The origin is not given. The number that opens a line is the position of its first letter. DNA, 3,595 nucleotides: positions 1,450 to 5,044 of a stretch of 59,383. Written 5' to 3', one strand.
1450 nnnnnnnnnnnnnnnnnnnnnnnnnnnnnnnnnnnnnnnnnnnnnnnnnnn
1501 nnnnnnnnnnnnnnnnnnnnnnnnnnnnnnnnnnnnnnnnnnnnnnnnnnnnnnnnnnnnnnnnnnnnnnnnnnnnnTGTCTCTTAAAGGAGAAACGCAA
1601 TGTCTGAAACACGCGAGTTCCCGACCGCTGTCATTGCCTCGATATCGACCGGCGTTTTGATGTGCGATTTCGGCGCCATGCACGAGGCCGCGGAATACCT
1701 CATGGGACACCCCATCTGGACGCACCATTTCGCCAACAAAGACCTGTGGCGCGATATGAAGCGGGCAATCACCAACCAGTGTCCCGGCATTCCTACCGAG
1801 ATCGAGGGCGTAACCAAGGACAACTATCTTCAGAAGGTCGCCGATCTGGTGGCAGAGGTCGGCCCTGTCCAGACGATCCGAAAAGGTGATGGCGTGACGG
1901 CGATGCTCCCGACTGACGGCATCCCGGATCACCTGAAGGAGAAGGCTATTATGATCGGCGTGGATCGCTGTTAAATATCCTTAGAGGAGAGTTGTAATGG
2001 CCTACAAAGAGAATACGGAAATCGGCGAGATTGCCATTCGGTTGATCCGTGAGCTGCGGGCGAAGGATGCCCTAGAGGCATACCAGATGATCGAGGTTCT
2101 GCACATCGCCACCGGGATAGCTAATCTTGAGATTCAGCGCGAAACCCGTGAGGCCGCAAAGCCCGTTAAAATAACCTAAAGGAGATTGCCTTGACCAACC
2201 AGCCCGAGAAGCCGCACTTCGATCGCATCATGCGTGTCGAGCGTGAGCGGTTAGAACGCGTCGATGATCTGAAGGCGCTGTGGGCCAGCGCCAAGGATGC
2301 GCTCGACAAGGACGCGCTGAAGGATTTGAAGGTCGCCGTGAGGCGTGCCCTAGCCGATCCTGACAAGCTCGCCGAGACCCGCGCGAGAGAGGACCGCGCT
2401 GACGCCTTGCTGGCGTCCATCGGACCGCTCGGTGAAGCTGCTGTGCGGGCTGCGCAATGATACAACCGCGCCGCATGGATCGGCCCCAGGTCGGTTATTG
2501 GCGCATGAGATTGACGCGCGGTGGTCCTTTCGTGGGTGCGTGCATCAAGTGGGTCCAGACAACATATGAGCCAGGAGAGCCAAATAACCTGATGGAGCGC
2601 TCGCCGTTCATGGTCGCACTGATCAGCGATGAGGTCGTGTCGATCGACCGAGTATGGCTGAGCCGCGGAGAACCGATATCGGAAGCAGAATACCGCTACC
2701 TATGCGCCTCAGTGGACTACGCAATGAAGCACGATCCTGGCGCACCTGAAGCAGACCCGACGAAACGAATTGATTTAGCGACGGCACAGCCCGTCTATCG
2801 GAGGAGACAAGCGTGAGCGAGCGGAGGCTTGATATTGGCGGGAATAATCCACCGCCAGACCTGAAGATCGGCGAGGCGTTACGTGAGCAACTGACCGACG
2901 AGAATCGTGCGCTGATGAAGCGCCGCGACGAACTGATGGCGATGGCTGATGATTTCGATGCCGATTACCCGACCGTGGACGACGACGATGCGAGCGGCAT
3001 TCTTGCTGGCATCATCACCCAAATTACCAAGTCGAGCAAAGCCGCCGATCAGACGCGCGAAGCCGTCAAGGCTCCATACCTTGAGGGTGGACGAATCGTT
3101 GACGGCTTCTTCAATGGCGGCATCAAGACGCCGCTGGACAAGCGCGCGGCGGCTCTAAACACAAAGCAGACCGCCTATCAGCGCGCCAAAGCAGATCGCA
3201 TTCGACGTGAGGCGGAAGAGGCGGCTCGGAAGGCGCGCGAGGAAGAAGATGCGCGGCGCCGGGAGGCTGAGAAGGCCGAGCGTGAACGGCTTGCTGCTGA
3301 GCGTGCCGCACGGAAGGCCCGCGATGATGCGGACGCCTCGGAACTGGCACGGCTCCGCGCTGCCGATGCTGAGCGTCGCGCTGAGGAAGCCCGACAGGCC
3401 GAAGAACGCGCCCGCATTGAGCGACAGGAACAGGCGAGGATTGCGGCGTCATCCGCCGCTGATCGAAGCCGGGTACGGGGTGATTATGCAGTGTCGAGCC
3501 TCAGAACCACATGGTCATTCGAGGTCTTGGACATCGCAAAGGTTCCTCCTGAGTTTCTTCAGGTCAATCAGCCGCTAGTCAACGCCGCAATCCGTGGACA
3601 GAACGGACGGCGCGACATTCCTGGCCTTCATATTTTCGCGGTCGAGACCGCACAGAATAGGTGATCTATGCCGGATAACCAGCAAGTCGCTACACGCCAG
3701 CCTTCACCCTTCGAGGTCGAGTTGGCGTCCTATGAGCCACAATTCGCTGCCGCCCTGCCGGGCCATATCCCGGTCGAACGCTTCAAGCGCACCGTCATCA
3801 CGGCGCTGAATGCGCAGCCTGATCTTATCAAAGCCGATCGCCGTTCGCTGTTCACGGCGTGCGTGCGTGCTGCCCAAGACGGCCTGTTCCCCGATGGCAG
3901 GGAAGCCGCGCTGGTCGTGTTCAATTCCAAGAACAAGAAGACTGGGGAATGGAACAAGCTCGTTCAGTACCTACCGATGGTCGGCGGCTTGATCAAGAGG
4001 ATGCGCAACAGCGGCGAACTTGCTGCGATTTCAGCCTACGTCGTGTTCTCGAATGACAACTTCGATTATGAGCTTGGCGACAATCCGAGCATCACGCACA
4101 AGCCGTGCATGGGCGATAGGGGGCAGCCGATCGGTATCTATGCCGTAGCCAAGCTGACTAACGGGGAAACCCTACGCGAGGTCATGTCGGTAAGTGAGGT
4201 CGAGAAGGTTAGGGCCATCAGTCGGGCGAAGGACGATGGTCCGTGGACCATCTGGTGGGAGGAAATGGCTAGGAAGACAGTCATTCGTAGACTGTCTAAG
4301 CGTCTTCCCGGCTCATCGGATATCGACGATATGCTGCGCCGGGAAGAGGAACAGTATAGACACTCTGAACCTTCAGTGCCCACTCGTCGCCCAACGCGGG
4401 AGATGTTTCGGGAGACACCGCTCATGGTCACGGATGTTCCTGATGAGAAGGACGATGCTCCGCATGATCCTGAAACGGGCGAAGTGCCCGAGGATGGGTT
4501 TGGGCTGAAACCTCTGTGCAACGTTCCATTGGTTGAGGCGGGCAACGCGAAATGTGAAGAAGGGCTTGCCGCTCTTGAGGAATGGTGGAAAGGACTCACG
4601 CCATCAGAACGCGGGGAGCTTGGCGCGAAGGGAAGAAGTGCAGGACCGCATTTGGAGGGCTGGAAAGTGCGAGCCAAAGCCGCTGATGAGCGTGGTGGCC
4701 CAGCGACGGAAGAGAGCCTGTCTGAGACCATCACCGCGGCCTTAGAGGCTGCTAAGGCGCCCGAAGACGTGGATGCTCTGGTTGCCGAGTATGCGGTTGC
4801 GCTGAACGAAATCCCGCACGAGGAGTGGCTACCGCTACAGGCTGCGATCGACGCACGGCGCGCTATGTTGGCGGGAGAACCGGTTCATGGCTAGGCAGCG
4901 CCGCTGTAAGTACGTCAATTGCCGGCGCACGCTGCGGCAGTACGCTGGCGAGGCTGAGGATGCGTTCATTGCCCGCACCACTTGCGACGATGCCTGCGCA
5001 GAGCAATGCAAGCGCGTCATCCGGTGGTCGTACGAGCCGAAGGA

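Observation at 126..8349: Genome-wide bipartite element YTAR-N6-YTAR-NGGAGA in front of more than 30 genes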

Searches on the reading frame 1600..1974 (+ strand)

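Call 13: search_protein_families(library=phrogs, proteins=[window:1600-1974:+], max_evalue=0.001)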
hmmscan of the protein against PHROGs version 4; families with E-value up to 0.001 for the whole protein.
window:1600-1974:+ (124 aa): 3 families
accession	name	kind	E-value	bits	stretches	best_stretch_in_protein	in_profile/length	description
phrog_13999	-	unknown function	1.2e-10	42.1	1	9-55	8-54/71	-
phrog_15963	-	unknown function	3e-09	38.1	1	3-66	4-65/126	-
phrog_23870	-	unknown function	2.2e-08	35.5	1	12-76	8-72/126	-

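Call 14: search_protein_families(library=pfam, proteins=[window:1600-1974:+], max_evalue=0.001)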
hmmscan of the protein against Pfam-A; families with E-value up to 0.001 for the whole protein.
window:1600-1974:+ (124 aa): 1 family
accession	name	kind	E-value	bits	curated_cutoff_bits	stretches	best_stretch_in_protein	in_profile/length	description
PF24875.1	DUF7736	-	3e-16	59.7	25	1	7-66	1-58/59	Domain of unknown function (DUF7736)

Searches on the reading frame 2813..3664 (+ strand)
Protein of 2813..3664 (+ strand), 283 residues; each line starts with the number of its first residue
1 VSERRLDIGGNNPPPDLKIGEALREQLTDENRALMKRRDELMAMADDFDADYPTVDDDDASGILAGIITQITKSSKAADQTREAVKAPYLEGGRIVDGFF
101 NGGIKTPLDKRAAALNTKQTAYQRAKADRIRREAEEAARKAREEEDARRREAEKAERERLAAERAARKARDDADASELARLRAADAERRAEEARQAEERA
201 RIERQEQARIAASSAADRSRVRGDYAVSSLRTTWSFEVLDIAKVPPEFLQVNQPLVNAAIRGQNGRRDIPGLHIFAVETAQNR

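Call 13: search_protein_families(library=phrogs, proteins=[window:2813-3664:+], max_evalue=0.001)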
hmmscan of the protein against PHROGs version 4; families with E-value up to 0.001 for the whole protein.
window:2813-3664:+ (283 aa): 1 family
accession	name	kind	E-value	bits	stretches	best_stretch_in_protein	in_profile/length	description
phrog_10477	-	DNA, RNA and nucleotide metabolism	2.9e-10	41.5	1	157-278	111-240/243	exonuclease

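Call 14: search_protein_families(library=pfam, proteins=[window:2813-3664:+], max_evalue=0.001)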
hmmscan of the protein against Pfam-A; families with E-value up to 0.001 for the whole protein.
window:2813-3664:+ (283 aa): 0 families

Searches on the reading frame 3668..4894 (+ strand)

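Call 13: search_protein_families(library=phrogs, proteins=[window:3668-4894:+], max_evalue=0.001)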
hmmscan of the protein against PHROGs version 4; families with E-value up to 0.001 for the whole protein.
window:3668-4894:+ (408 aa): 2 families
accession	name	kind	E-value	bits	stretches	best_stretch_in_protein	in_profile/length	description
phrog_148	-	DNA, RNA and nucleotide metabolism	6.1e-64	218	1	8-289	22-283/387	RecT-like ssDNA annealing protein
phrog_34786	-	unknown function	6.8e-11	43.3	1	19-94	35-112/116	-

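Call 14: search_protein_families(library=pfam, proteins=[window:3668-4894:+], max_evalue=0.001)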
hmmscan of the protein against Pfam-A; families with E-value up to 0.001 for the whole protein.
window:3668-4894:+ (408 aa): 1 family
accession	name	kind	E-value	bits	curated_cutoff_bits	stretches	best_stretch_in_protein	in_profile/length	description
PF03837.19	RecT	-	4.2e-40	137.9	24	1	37-230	1-190/198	RecT family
